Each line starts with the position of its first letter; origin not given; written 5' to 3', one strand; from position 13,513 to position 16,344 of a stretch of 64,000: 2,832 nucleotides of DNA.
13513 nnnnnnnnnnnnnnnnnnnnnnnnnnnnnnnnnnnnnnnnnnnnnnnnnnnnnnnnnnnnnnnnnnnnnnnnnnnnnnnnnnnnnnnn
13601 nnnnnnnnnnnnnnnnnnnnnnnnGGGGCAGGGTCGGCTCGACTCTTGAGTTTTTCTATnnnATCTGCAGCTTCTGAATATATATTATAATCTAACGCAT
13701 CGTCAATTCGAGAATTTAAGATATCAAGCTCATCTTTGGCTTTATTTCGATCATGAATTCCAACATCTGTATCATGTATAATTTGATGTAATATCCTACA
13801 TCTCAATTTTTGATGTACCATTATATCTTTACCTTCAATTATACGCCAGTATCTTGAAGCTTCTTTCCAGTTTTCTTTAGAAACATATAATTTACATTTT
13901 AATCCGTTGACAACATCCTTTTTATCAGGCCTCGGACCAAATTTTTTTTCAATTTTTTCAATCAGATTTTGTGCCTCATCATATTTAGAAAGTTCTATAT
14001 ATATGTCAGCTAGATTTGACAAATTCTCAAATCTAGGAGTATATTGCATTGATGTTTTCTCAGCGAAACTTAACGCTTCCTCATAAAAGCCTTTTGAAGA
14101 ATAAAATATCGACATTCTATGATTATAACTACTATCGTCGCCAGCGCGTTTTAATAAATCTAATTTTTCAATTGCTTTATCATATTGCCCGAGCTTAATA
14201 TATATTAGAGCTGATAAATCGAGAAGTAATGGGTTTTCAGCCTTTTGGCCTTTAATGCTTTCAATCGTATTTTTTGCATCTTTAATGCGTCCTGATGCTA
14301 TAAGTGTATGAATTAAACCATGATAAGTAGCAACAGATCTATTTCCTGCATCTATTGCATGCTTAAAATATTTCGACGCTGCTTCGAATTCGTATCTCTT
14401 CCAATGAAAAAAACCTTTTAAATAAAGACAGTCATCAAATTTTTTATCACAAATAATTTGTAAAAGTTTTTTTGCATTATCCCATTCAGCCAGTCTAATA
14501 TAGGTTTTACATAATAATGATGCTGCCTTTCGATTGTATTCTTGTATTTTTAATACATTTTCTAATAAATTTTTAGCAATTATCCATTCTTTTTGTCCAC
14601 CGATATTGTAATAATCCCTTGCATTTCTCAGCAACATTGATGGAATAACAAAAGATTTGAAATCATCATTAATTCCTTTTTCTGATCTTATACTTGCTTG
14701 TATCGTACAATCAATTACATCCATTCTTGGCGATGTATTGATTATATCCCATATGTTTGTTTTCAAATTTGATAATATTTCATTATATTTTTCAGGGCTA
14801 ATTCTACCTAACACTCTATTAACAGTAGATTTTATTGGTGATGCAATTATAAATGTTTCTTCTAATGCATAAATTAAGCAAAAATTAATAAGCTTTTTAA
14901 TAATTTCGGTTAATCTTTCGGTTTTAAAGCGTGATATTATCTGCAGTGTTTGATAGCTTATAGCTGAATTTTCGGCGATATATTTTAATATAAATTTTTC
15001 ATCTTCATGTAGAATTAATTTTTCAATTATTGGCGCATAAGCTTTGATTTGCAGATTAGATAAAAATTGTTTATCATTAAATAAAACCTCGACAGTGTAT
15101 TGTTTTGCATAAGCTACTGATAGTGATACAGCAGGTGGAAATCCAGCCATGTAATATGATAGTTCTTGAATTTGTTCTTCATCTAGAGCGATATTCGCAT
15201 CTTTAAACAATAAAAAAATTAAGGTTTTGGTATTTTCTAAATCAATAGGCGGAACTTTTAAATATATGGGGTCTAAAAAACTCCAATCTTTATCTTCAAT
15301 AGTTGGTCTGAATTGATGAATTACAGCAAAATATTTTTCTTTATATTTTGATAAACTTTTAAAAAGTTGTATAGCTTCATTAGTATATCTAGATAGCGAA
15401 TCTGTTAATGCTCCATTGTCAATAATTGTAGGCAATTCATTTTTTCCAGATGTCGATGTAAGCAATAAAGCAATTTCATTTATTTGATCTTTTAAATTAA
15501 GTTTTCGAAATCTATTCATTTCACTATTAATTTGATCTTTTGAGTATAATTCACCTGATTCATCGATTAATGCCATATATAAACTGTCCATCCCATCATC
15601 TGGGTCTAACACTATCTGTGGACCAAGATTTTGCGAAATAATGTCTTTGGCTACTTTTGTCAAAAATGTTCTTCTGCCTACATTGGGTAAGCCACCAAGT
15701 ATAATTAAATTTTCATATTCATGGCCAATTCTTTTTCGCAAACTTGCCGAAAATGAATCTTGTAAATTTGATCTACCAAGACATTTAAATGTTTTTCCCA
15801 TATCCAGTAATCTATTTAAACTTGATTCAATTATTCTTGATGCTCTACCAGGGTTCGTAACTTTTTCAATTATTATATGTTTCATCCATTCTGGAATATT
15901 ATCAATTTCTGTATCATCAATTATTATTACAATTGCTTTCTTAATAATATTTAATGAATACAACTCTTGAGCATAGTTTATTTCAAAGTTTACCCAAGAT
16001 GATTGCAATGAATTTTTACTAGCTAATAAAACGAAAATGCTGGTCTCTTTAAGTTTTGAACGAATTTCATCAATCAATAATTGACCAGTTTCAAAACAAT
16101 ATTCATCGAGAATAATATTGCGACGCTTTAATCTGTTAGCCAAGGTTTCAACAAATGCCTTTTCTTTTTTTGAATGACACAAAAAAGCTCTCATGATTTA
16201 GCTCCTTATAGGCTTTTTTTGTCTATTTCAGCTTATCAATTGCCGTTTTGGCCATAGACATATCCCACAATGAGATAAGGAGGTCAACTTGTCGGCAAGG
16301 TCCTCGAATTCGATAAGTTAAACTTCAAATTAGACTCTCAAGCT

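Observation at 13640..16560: AT-rich single-gene islet encoding a TIR-STAND NTPase-TPR protein (NLR-like antiphage candidate) inserted between polA and an acyl-CoA dehydrogenase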

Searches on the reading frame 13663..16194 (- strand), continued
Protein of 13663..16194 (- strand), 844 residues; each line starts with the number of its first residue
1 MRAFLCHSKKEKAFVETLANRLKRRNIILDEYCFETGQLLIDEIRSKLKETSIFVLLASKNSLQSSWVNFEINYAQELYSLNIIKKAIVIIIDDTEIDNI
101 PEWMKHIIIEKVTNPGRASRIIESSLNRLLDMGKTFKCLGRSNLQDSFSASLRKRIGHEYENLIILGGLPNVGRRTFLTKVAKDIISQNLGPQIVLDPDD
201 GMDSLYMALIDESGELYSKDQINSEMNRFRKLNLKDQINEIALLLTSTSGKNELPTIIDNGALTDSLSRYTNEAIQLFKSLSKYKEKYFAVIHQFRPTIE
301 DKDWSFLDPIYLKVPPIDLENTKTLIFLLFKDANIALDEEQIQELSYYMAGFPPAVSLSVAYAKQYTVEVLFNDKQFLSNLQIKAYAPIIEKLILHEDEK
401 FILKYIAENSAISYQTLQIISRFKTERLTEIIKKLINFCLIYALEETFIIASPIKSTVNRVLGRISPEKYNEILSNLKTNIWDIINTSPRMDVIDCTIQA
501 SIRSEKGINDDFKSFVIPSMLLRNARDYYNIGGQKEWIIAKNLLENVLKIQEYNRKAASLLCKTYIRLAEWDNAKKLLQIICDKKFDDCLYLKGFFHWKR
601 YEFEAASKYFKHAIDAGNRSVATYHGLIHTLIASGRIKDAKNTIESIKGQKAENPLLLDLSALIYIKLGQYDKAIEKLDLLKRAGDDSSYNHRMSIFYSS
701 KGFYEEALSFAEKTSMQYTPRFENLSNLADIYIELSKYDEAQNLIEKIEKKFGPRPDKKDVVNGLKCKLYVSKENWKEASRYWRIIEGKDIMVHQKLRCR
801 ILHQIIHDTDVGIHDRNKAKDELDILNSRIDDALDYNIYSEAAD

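Call 53: list_cluster_members(proteins=[P0076, P0091, P0075, P0007, P0008, P0009, P0010, P0086, P0097, P0124])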
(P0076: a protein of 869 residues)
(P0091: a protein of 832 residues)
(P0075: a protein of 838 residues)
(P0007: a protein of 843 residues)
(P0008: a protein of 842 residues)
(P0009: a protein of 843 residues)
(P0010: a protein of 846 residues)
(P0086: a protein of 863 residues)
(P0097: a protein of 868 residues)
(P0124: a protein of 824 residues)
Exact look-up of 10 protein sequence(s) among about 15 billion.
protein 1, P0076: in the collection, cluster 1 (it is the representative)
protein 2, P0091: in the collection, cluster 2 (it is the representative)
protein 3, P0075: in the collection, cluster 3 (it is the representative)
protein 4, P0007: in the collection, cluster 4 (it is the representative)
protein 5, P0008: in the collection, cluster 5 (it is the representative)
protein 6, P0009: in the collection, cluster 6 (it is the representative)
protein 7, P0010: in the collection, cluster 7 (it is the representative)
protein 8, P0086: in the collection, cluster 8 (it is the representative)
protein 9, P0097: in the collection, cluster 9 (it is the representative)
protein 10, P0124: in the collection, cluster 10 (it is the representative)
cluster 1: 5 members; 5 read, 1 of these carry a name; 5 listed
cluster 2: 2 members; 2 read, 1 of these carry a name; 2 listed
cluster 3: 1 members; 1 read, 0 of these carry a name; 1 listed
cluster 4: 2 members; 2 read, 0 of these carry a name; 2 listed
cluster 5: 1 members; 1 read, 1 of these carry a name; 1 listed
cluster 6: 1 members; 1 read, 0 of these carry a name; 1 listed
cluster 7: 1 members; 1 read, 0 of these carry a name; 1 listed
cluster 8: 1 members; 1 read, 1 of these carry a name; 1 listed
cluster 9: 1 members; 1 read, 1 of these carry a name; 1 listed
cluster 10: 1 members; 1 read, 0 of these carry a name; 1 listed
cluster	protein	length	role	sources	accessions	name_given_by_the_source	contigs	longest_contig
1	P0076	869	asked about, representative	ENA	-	-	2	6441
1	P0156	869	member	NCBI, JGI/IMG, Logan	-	thioredoxin-like negative regulator of GroEL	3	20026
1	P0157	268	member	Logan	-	-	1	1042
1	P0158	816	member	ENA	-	-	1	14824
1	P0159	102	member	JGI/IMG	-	-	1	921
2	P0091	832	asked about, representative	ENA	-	-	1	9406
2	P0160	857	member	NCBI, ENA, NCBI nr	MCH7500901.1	MAG: TIR domain-containing protein [Nitrospinae bacterium] | TIR domain-containing protein [Nitrospinota bacterium]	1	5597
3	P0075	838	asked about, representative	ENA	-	-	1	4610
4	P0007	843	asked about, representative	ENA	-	-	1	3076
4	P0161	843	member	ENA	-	-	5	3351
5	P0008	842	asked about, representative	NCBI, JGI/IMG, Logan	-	tetratricopeptide (TPR) repeat protein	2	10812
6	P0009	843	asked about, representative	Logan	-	-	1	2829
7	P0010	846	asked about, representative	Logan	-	-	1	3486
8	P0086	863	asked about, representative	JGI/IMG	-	tetratricopeptide (TPR) repeat protein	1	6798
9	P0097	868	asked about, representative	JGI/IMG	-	tetratricopeptide (TPR) repeat protein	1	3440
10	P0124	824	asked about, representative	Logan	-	-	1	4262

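Call 54: find_related_loci(query=A1, collection=metagenome_contigs, flank=10000)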
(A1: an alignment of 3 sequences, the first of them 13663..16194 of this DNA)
Query A1 (844 aa) in metagenome_contigs; peptide patterns used: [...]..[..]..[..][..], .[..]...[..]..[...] (x = any residue, [..] = any of these).
345 stretches matched a pattern; 143 encode a relative of the query (tblastn E <= 1e-3); the best 80 are kept; 80 distinct loci.
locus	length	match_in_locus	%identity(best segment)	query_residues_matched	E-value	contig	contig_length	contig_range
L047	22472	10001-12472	30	1-828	3e-127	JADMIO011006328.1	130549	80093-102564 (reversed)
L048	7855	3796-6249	29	1-822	9e-117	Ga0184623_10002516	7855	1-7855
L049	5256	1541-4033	25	1-838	1e-73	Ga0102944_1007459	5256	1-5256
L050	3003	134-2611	27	1-832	8e-73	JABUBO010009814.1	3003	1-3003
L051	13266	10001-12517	25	1-839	1e-68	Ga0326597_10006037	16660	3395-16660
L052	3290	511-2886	26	1-798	7e-68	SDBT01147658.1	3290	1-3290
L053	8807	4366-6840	26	1-833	2e-67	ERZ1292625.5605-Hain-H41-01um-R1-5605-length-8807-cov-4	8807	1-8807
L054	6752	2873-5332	27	1-828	1e-66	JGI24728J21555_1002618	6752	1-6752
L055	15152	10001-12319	24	1-778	3e-65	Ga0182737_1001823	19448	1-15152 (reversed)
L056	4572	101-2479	25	1-798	3e-65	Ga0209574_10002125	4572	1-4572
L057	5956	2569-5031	25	1-826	8e-64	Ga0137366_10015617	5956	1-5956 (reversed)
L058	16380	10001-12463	25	1-826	1e-63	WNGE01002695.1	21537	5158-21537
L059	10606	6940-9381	26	1-821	3e-63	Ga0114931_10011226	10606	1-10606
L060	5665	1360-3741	24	1-798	5e-63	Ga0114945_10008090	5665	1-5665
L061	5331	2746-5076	25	1-781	6e-62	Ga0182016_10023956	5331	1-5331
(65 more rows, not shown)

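Call 63: predict_structure(alignment_id=A2)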
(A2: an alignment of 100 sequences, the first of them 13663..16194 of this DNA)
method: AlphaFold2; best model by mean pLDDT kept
length: 844 residues; sequences in the alignment: 100
mean_pLDDT: 92.1   pTM: 0.83
mean pLDDT of the five models: 92.1, 91.9, 91.5, 90.9, 90.2
residues with pLDDT >= 90: 671; 70-90: 151; 50-70: 10; < 50: 12
segments of 3 or more residues with pLDDT < 50: 834-844
pLDDT, mean of each block of 10 residues (from residue 1): 95 92 91 79 94 97 97 98 97 97 94 93 90 74 96 83 92 95 94 95 96 86 93 97 92 94 91 94 92 90 79 95 96 94 94 94 91 85 90 95 95 96 97 95 95 92 94 95 86 93 91 87 92 91 96 95 96 98 96 96 96 95 95 93 90 89 96 96 87 97 98 90 95 98 97 85 97 98 93 91 97 96 92 47 31
secondary structure, 60 per line:
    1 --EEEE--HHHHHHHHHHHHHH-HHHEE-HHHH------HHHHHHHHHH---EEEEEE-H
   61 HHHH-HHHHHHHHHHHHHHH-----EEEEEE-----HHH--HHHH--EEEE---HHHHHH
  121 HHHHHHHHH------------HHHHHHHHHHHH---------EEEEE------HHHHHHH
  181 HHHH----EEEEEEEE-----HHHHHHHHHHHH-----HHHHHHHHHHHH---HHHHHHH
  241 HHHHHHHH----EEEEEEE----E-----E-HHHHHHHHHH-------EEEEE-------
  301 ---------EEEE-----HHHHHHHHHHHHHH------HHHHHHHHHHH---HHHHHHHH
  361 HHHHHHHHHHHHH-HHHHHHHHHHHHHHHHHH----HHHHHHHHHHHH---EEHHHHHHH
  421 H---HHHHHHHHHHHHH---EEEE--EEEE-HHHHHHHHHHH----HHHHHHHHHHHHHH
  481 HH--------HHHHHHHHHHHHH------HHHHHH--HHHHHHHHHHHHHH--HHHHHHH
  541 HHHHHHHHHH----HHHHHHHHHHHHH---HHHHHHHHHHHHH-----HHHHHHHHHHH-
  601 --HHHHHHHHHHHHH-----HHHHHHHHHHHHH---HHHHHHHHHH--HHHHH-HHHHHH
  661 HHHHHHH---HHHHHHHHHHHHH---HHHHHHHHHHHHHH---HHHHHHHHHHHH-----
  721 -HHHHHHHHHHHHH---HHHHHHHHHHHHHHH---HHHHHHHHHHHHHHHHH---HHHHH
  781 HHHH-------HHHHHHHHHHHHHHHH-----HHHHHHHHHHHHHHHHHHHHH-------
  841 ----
elements in order (helices of 4 or more, strands of 3 or more residues): E3-6 H9-22 H30-33 H40-49 E53-58 H60-64 H66-80 E86-91 H102-105 E108-111 H115-129 H142-153 E163-167 H174-184 E189-196 H202-213 H219-230 H234-248 E253-259 H272-281 E289-293 E310-313 H319-332 H339-349 H353-373 H375-392 H397-408 H414-421 H425-437 E441-444 E447-450 H452-462 H467-482 H491-503 H510-515 H518-531 H534-550 H555-567 H571-583 H589-599 H603-615 H621-633 H637-646 H649-653 H655-667 H671-683 H687-700 H704-715 H722-734 H738-752 H756-772 H776-784 H792-807 H813-833

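Call 65: fold_search(model_id=the predicted structure, library=pdb)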
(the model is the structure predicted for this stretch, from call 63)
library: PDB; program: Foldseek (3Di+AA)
matches with E <= 10: 1759; with E <= 0.001: 192
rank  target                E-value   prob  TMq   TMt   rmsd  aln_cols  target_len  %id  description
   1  6mfv_A                9.5e-11  1.00  0.24  0.29  27.9       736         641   14  Crystal structure of the Signal Transduction ATPase with Numerous Domains (STAND) protein with a tetratricopeptide rep (released 2019-02-20)
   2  8dgc_A                8.6e-09  1.00  0.25  0.13  26.9      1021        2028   11  Avs3 bound to phage PhiV-1 terminase (released 2022-08-03)
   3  7crc_B                3.8e-08  1.00  0.29  0.24  10.5       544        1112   13  Cryo-EM structure of plant NLR RPP1 tetramer in complex with ATR1 (released 2020-12-16)
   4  7dfv_B                6.9e-08  1.00  0.29  0.42  10.7       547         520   12  Cryo-EM structure of plant NLR RPP1 tetramer core part (released 2020-12-16)
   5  7dfv_A                2.7e-07  1.00  0.28  0.42  10.2       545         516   13  Cryo-EM structure of plant NLR RPP1 tetramer core part (released 2020-12-16)
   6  9gaw_P                2.5e-06  1.00  0.26  0.43  14.8       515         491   13  High-resolution structure of the Anaphase-promoting complex/cyclosome (APC/C) bound to co-activator Cdh1 (released 2024-08-14)
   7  5l9u_F                3.1e-06  1.00  0.26  0.43  14.2       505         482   14  Model of human Anaphase-promoting complex/Cyclosome (APC/C-CDH1) with a cross linked Ubiquitin variant-substrate-UBE2C (released 2016-09-14)
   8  3hym_B                4.6e-06  1.00  0.27  0.63   5.9       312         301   14  Insights into Anaphase Promoting Complex TPR subdomain assembly from a CDC26-APC6 structure (released 2009-08-11)
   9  5khr_F                4.6e-06  1.00  0.27  0.44  13.9       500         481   14  Model of human Anaphase-promoting complex/Cyclosome complex (APC15 deletion mutant) in complex with the E2 UBE2C/UBCH1 (released 2016-08-24)
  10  9rtt_Q                4.6e-06  1.00  0.31  0.30  19.7       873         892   12  Activated Elongation Complex with IWS1 and ELOF1 (released 2025-09-03)
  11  8a3t_J                5.0e-06  1.00  0.29  0.45  15.2       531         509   12  S. cerevisiae APC/C-Cdh1 complex (released 2022-08-31)
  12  9gaw_J                5.2e-06  1.00  0.28  0.45  17.8       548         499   13  High-resolution structure of the Anaphase-promoting complex/cyclosome (APC/C) bound to co-activator Cdh1 (released 2024-08-14)
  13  7crc_A                6.1e-06  1.00  0.28  0.22  10.8       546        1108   13  Cryo-EM structure of plant NLR RPP1 tetramer in complex with ATR1 (released 2020-12-16)
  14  2xpi_A                6.3e-06  1.00  0.26  0.40  20.6       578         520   12  Crystal structure of APC/C hetero-tetramer Cut9-Hcn1 (released 2011-03-30)
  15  8chy                  7.9e-06  1.00  0.19  0.48  10.4       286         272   18  Crystal structure of an 8-repeat consensus TPR superhelix with Zinc. (released 2024-02-21)
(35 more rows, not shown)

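Call 69: search_solved_structures(query=P0124, max_evalue=1e-10)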
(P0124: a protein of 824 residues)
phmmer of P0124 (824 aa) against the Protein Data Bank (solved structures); distinct sequences matched with E-value up to 1e-10: 2.
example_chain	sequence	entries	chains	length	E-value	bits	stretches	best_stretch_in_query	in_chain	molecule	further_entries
9m0n_A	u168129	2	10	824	1.3e-31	112.7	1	2-697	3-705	Tetratricopeptide repeat protein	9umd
9qhb_A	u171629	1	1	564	1.1e-14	56.8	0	525-641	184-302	Engineered tetratricopeptide repeat protein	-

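Call 70: search_dna_similar(query=window:13663-16194:-, collection=phages, mode=protein, max_evalue=0.001, max_rows=15)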
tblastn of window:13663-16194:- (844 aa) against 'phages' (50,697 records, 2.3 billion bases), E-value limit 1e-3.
No match.

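Call 71: search_dna_similar(query=window:13663-16194:-, collection=plasmids, mode=protein, max_evalue=0.001, max_rows=15)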
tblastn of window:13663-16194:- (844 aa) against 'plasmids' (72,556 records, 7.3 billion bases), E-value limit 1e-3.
Records with a match: 6; places in all: 6; records where one place covers at least 80% of the query: 2.
Best place of each record, by identity: <60% 6.
By first word of the organism name: Enterococcus 1; Komagataeibacter 1; Photobacterium 1; Zymomonas 1; Phocaeicola 1; Halobaculum 1.
By predicted mobility (MOB-suite, as given by PLSDB): non-mobilizable 6.
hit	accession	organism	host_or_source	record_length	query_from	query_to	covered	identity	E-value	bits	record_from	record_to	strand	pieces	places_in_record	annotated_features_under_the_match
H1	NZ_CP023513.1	Enterococcus sp. FDAARGOS_375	Homo sapiens,tissue grind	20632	2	831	98%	26.4%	2e-61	234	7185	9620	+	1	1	tetratricopeptide repeat protein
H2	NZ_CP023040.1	Komagataeibacter saccharivorans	vinegar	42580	33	829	94%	21.6%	3e-16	92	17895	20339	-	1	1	toll/interleukin-1 receptor domain-containing protein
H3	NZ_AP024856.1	Photobacterium toruni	-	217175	1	609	72%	24.4%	5e-21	107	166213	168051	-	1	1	toll/interleukin-1 receptor domain-containing protein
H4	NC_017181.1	Zymomonas mobilis subsp. mobilis ATCC 10988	fermenting agave juice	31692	1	378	45%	24.4%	5e-14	84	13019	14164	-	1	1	TIR domain-containing protein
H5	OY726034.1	Phocaeicola massiliensis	-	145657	3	214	25%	28.6%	1e-13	83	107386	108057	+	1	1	none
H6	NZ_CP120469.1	Halobaculum limi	cell culture,sediment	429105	604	741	16%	29.5%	2e-5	56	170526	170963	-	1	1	ATP-binding protein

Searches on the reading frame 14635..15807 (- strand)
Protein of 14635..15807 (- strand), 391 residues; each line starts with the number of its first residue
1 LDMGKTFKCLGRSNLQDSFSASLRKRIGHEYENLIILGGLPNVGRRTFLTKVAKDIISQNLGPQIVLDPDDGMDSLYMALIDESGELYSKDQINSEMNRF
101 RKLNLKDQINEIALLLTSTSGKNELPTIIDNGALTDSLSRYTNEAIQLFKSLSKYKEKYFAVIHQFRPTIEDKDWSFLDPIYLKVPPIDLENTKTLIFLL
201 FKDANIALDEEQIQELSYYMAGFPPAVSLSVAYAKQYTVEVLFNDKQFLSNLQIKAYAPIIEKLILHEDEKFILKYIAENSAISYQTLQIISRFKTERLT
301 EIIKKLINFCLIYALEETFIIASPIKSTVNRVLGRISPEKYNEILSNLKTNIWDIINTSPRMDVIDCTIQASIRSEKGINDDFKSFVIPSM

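Call 77: predict_structure(alignment_id=A3)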
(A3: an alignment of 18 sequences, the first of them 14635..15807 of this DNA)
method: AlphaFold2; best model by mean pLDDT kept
length: 391 residues; sequences in the alignment: 18
mean_pLDDT: 88.8   pTM: 0.86
mean pLDDT of the five models: 88.8, 87.2, 86.9, 86.8, 85.9
residues with pLDDT >= 90: 265; 70-90: 101; 50-70: 20; < 50: 5
segments of 3 or more residues with pLDDT < 50: 1-5
pLDDT, mean of each block of 10 residues (from residue 1): 53 91 75 84 92 92 93 93 83 93 96 93 93 90 91 88 89 65 90 94 94 94 91 95 91 89 93 95 92 95 94 91 92 94 93 80 89 86 77 66
secondary structure, 60 per line:
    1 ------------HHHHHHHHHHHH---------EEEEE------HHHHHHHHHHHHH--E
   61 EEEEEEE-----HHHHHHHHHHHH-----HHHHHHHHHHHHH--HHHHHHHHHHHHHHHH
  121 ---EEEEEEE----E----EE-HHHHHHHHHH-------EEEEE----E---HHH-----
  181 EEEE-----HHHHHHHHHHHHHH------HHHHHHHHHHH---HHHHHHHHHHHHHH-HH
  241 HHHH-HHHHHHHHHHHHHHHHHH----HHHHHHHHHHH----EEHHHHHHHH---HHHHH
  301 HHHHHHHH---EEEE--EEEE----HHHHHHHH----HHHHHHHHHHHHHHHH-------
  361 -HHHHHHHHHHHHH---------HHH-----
elements in order: H13-24 E34-38 H45-57 E60-67 H73-84 H90-102 H105-120 E124-130 H143-152 E160-164 E181-184 H190-203 H210-220 H224-237 H239-244 H246-263 H268-278 H285-292 H296-308 E312-315 E318-321 H326-333 H338-353 H362-374

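Call 81: search_protein_families(library=padloc, alignment_id=A3, max_evalue=0.01)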
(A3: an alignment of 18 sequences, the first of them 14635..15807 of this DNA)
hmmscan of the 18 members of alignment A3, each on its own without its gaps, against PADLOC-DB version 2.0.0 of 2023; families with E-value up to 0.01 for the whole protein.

A. member 1, window:14635-15807:- (391 aa): 0 families

B. families by the number of members that match (of 18 scanned): 2 families
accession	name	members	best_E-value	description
PDLC03015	TIR-NLR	9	4.6e-15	-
PDLC04140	mad8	1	0.0051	mads_8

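Call 82: search_protein_families(library=pfam, alignment_id=A3, max_evalue=0.1)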
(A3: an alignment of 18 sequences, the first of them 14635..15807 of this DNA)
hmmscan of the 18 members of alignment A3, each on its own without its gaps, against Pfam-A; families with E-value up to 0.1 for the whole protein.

A. member 1, window:14635-15807:- (391 aa): 2 families
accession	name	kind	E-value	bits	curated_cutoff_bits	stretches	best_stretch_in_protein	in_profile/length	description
PF03796.21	DnaB_C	-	0.028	14.3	27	1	28-115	15-105/255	DnaB-like helicase C terminal domain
PF22381.2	Staph_reg_Sar_Rot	-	0.034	14.7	27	0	257-309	3-55/85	Transcriptional regulator SarA/Rot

B. families by the number of members that match (of 18 scanned): 22 families
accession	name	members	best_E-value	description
PF13191.12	AAA_16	13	3.8e-08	AAA ATPase domain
PF01637.24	ATPase_2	2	1.6e-05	ATPase domain predominantly from Archaea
PF25199.1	nSTAND_NTPase5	2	0.018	Novel STAND NTPase 5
PF25212.1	HVO_A0114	2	0.02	HVO_A0114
PF20703.3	nSTAND1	2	0.043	Novel STAND NTPase 1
PF20720.3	nSTAND3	1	0.0047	Novel STAND NTPase 3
PF24926.1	ACT_ACR9_C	1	0.012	ACT domain-containing protein ACR9, C-terminal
PF13401.12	AAA_22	1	0.014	AAA domain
PF07088.17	GvpD_P-loop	1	0.021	GvpD gas vesicle protein, P-loop domain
PF12802.13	MarR_2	1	0.024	MarR family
PF04545.22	Sigma70_r4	1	0.026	Sigma-70, region 4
PF03796.21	DnaB_C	1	0.028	DnaB-like helicase C terminal domain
PF22381.2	Staph_reg_Sar_Rot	1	0.034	Transcriptional regulator SarA/Rot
PF01047.28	MarR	1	0.037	MarR family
PF03172.18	HSR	1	0.04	HSR domain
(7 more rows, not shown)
